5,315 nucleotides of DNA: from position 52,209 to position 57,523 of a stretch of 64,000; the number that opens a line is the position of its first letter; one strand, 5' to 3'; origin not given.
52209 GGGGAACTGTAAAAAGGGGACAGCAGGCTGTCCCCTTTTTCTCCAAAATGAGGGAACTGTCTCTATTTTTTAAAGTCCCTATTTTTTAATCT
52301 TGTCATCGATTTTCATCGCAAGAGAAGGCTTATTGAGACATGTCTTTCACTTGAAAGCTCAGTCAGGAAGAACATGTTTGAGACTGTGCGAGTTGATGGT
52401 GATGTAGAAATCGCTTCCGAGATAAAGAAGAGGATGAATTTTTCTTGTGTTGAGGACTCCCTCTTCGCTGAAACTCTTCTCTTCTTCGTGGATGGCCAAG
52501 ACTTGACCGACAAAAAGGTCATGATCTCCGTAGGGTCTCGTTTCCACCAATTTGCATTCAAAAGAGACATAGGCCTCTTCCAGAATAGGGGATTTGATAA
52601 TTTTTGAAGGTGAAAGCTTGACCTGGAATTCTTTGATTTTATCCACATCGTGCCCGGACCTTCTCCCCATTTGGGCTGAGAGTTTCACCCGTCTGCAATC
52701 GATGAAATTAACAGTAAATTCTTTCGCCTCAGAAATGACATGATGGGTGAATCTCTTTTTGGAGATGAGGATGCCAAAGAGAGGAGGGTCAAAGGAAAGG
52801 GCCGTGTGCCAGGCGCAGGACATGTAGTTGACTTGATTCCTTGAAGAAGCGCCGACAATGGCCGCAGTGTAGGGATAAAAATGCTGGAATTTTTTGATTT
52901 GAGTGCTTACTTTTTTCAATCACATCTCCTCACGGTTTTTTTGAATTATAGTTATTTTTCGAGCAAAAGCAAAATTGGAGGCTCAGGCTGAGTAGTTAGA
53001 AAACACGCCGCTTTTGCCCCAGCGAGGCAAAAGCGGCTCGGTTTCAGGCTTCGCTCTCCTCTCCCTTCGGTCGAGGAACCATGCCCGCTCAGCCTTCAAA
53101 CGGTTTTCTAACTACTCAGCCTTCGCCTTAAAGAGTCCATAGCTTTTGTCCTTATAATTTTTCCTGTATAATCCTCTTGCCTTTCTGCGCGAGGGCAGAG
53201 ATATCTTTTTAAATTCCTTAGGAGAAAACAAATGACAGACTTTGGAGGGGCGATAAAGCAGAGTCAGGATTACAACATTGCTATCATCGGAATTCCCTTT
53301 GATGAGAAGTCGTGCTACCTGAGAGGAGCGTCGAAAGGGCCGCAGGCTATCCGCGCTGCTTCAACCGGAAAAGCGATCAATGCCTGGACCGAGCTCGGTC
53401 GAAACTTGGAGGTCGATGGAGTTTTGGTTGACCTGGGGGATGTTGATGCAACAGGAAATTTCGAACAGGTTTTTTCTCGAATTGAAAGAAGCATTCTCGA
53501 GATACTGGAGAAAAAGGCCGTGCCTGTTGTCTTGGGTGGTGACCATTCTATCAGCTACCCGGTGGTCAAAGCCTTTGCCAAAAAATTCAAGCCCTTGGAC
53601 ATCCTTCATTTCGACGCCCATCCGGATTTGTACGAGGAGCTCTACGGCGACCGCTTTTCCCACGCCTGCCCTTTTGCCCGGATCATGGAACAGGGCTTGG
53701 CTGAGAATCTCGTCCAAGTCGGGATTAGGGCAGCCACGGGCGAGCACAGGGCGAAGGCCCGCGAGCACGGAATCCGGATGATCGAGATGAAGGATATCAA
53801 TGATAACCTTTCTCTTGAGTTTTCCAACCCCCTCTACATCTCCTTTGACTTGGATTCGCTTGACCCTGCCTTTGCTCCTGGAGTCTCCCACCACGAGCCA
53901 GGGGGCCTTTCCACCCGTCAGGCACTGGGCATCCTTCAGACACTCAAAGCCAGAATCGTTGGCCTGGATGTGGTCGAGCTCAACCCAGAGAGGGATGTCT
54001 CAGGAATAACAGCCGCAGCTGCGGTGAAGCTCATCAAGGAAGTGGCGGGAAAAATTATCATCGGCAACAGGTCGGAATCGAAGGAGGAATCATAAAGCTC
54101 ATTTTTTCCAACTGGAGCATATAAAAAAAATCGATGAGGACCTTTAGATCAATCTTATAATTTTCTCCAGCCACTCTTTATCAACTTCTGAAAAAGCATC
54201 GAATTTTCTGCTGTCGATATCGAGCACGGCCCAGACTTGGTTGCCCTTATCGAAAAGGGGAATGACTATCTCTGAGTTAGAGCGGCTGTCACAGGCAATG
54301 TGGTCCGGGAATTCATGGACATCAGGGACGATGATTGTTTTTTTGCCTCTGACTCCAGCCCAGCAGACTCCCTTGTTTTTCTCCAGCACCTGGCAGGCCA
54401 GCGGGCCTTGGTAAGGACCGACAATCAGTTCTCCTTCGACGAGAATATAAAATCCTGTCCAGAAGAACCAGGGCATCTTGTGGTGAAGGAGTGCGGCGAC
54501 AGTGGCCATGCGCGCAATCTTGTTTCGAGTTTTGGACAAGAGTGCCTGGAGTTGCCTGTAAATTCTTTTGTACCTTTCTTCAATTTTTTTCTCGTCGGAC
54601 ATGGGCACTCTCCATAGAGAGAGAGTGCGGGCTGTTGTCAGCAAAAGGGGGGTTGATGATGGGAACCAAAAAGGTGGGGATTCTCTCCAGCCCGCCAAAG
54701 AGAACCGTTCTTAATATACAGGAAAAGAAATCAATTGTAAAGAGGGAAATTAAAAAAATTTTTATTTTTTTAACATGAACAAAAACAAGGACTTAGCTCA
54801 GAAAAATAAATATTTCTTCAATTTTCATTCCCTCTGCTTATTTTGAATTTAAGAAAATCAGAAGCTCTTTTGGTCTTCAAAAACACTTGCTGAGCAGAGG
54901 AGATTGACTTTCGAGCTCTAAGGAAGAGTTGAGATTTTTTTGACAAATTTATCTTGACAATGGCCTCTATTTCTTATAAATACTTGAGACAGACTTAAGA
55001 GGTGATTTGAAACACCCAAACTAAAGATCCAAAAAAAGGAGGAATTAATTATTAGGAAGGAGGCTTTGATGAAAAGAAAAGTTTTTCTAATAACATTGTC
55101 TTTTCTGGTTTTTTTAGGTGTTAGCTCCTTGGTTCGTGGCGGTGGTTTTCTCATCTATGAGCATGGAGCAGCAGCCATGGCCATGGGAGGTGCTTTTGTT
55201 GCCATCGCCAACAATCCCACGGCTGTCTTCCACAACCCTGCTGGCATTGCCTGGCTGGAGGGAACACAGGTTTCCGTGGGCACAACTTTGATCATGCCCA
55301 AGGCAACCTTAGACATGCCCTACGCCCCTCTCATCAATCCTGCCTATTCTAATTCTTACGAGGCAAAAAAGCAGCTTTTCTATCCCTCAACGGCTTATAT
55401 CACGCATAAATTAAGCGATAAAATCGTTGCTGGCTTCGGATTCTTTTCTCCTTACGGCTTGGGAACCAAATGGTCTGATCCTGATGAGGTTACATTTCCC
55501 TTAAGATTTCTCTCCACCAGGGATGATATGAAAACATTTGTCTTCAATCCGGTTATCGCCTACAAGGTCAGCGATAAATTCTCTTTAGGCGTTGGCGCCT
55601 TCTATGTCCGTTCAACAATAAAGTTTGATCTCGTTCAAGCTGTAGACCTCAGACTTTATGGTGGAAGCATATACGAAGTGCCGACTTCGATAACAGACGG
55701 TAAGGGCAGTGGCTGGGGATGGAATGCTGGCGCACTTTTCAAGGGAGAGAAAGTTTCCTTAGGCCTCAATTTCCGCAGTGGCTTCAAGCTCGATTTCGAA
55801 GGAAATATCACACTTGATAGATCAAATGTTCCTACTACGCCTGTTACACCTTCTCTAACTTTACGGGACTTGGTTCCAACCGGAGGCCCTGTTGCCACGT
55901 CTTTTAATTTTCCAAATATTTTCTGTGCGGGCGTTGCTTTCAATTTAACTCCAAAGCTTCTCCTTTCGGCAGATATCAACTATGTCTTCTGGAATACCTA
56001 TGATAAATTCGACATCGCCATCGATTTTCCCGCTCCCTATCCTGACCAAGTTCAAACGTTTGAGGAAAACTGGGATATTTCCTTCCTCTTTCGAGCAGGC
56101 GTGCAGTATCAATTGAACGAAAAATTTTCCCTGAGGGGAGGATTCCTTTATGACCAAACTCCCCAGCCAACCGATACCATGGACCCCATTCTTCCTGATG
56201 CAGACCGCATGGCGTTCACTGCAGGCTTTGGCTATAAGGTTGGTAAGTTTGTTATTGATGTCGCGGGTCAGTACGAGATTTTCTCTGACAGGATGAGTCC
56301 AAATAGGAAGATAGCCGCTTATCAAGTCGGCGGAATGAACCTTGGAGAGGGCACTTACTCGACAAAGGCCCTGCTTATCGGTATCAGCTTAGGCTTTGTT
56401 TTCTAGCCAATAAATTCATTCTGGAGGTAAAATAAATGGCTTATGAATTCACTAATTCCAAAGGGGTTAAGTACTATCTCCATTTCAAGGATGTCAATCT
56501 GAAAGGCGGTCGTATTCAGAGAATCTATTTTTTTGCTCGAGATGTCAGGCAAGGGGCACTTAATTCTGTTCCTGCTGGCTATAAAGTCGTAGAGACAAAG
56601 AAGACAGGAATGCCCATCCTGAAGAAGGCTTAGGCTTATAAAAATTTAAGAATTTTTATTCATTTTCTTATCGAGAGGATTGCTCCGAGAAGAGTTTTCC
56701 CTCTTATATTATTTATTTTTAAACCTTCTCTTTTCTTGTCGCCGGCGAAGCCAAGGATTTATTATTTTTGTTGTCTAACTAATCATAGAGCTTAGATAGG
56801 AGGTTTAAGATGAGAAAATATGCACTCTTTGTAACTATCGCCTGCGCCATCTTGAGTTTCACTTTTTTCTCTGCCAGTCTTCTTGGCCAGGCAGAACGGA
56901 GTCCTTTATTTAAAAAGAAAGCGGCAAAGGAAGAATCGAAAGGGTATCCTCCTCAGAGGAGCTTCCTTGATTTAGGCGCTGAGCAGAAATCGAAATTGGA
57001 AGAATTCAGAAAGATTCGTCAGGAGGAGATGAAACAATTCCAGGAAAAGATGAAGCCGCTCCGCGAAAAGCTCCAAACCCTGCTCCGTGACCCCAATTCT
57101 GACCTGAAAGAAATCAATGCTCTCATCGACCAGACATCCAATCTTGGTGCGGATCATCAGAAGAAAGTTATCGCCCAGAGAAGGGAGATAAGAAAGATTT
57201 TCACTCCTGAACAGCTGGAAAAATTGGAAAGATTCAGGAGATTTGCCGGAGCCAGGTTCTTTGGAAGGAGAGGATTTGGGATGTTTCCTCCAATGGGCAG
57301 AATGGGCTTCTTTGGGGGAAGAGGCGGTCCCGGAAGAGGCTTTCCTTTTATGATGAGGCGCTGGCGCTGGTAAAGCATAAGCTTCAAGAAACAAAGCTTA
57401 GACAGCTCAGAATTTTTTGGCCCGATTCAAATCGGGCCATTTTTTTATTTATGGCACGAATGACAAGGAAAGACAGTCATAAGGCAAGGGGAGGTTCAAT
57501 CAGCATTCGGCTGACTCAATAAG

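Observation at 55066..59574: Envelope-stress-like cluster: FadL porin, small ORF, Spy/CpxP-like protein, and a FecR-domain protein with WXXGXW repeats and a ~270-aa Ser/Arg/Pro-rich tail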

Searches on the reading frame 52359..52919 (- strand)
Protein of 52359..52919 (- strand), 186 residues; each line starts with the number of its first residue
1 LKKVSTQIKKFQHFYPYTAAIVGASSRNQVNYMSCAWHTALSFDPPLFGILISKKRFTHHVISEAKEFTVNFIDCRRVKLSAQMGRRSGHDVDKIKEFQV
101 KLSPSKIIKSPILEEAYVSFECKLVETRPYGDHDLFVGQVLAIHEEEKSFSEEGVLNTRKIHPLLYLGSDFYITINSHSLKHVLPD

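Call 3: search_protein_families(library=pfam, proteins=[window:52359-52919:-], max_evalue=0.1)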
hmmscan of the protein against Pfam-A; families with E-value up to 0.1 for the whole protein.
window:52359-52919:- (186 aa): 1 family
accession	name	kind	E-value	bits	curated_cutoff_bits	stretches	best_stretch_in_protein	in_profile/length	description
PF01613.24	Flavin_Reduct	-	9.7e-37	126.9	27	1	15-171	4-149/153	Flavin reductase like domain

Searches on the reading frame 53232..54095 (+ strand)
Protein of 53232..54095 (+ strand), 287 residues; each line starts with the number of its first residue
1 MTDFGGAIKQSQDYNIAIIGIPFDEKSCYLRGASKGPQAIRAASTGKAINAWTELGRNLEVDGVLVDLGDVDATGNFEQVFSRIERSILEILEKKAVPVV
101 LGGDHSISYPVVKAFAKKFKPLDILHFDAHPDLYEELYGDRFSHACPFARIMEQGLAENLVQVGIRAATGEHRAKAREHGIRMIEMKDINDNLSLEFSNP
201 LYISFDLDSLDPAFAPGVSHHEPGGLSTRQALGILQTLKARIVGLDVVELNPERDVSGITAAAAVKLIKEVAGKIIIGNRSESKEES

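Call 3: search_protein_families(library=pfam, proteins=[window:53232-54095:+], max_evalue=0.1)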
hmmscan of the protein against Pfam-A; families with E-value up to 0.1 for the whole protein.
window:53232-54095:+ (287 aa): 1 family
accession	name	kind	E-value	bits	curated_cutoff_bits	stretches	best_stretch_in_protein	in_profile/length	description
PF00491.26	Arginase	-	4.3e-77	259.8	22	1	15-271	2-277/280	Arginase family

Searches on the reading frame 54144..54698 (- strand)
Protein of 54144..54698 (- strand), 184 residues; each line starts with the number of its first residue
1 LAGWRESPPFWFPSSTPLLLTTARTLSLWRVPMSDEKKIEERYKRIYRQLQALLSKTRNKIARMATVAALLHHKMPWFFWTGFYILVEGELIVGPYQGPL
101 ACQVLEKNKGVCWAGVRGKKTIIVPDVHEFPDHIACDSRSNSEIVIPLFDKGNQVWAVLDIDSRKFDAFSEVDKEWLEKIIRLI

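Call 3: search_protein_families(library=pfam, proteins=[window:54144-54698:-], max_evalue=0.1)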
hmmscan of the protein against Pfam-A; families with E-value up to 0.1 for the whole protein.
window:54144-54698:- (184 aa): 1 family
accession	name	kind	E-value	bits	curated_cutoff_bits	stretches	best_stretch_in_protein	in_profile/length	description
PF13185.12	GAF_2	-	1.1e-08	35.8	28.6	1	82-182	23-129/136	GAF domain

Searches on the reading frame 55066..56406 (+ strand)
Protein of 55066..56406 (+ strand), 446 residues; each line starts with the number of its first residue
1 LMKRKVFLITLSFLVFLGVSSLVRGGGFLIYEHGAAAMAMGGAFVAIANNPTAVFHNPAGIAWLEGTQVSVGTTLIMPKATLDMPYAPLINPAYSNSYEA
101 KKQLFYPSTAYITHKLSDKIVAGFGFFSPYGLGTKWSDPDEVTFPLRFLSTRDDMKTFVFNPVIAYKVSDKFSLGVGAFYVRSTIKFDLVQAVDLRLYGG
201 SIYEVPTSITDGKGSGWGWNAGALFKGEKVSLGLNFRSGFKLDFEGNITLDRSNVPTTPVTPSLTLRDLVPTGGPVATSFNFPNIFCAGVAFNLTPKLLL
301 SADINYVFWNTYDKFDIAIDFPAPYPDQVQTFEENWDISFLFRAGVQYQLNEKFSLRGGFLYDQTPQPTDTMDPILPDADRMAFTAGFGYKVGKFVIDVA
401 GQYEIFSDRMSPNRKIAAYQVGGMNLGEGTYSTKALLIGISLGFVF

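Call 3: search_protein_families(library=pfam, proteins=[window:55066-56406:+], max_evalue=0.1)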
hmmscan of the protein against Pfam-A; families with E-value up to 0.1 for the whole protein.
window:55066-56406:+ (446 aa): 7 families
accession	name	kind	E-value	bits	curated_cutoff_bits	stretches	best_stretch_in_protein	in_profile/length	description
PF03349.22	Toluene_X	-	6.6e-52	176.8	29.7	1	19-445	4-420/421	Outer membrane protein transport protein (OMPP1/FadL/TodX)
PF10677.15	DUF2490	-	6.4e-07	29.7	29.8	1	339-366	36-62/186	Protein of unknown function (DUF2490)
PF13505.12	OMP_b-brl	-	2.1e-05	25.2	28.7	1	288-391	91-174/175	Outer membrane protein beta-barrel domain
PF07642.17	BBP2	-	0.0042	16.8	26.2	0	290-395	212-301/339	Putative beta-barrel porin-2, OmpL-like. bbp2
PF00593.30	TonB_dep_Rec_b-barrel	-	0.026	14.8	27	1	132-360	30-237/436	TonB dependent receptor-like, beta-barrel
PF02462.21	Opacity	-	0.082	13.4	21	0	287-312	83-108/126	Opacity family porin protein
PF01617.23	Surface_Ag_2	-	0.085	12.8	22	0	382-411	69-98/247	Surface antigen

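Call 4: search_protein_families(library=ncbifam, proteins=[window:55066-56406:+], max_evalue=0.1)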
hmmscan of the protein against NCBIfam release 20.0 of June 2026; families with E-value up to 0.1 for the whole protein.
window:55066-56406:+ (446 aa): 8 families
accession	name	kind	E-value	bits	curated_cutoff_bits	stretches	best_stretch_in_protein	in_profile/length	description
NF007988.0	PRK10716.1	equivalog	5e-29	101.2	585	1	19-399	19-399/435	long-chain fatty acid transporter FadL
NF033709.1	PorV_fam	subfamily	1.1e-21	77.7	90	2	163-400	115-305/326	PorV/PorQ family protein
NF053685.1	BamG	equivalog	2.1e-10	40.3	250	1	164-397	141-358/397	BamG family beta-barrel-assembly machinery protein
NF050080.1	pilus_FilD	exception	1.9e-09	36.4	970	1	273-394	357-489/549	putative pilus system OmpP1/FadL family transporter FilD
NF052325.1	PorVQ2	equivalog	5.8e-06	25.4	325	1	28-65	29-66/354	putative type IX sorting system protein PorV2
NF033710.1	T9SS_OM_PorV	equivalog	1.5e-05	24.4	250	0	339-400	294-344/367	type IX secretion system outer membrane channel protein PorV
NF033711.1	T9SS_PorQ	equivalog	0.0017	17.4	220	0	28-72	28-73/335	type IX secretion system protein PorQ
NF041571.1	alkn_up_AupA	equivalog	0.096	11.2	840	0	339-387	335-382/444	alkane uptake protein AupA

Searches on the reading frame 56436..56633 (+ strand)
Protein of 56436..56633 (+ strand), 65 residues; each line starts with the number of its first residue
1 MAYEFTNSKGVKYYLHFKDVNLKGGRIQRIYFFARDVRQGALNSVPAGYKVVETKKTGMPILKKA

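Call 3: search_protein_families(library=pfam, proteins=[window:56436-56633:+], max_evalue=0.1)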
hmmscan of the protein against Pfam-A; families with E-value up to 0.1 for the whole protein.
window:56436-56633:+ (65 aa): 0 families

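Call 4: search_protein_families(library=ncbifam, proteins=[window:56436-56633:+], max_evalue=0.1)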
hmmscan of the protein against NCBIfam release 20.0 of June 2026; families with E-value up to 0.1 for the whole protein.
window:56436-56633:+ (65 aa): 0 families

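Call 21: search_protein_families(library=phrogs, proteins=[window:56436-56633:+], max_evalue=1)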
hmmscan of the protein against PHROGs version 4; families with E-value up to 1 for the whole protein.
window:56436-56633:+ (65 aa): 2 families
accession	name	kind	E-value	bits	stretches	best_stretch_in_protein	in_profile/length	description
phrog_32287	-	unknown function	0.19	12.9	1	38-56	73-91/94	-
phrog_15751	-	unknown function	0.4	12.3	1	20-52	18-48/58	-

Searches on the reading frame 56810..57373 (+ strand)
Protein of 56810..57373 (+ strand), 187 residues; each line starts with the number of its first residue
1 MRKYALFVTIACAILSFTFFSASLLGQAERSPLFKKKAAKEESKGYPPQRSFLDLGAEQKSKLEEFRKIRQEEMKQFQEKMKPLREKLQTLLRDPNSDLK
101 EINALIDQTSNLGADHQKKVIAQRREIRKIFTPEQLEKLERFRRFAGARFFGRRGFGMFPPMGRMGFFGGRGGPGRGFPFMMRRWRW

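Call 3: search_protein_families(library=pfam, proteins=[window:56810-57373:+], max_evalue=0.1)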
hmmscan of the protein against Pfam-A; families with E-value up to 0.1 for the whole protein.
window:56810-57373:+ (187 aa): 5 families
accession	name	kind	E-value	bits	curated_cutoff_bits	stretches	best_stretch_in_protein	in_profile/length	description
PF07813.17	LTXXQ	-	9.2e-09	36.4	24.3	1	53-140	13-97/100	LTXXQ motif family protein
PF13801.11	Metal_resist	-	2.3e-07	31.4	29.2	1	44-135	31-122/125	Heavy-metal resistance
PF20797.2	HepT-like_2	-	0.025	15.1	27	0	99-145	17-68/110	HepT-like protein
PF06785.16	UPF0242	-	0.027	15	33.5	1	44-129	83-168/194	Uncharacterised protein family (UPF0242) N-terminus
PF20854.2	LED_rpt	-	0.043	14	59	1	73-176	77-174/176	LED repeat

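Call 4: search_protein_families(library=ncbifam, proteins=[window:56810-57373:+], max_evalue=0.1)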
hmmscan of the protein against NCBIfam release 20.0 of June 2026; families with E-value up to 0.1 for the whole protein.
window:56810-57373:+ (187 aa): 7 families
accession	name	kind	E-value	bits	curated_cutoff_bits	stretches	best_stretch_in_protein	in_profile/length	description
NF009391.0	PRK12750.1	equivalog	3.7e-09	36.8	148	1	52-141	50-147/170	CpxP family protein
NF007769.1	PRK10455.1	equivalog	0.00037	20.8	174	1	5-136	6-137/160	ATP-independent periplasmic protein-refolding chaperone Spy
NF038025.1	dapto_LiaX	exception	0.0033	16.2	350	1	56-140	45-129/512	daptomycin-sensing surface protein LiaX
NF033928.1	alph_xenorhab_A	subfamily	0.026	13.8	125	1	57-124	121-189/339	alpha-xenorhabdolysin family binary toxin subunit A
NF033872.1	SidA_fam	subfamily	0.053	12.3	60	1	58-135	219-283/379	T4SS effector SidA family protein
NF011713.0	PRK15134.1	equivalog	0.055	12.1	834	1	74-130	349-406/529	microcin C ABC transporter ATP-binding protein YejF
NF041859.1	silencer_MvaTU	equivalog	0.073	13.2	75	0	62-133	17-87/120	histone-like nucleoid-structuring protein, MvaT/MvaU family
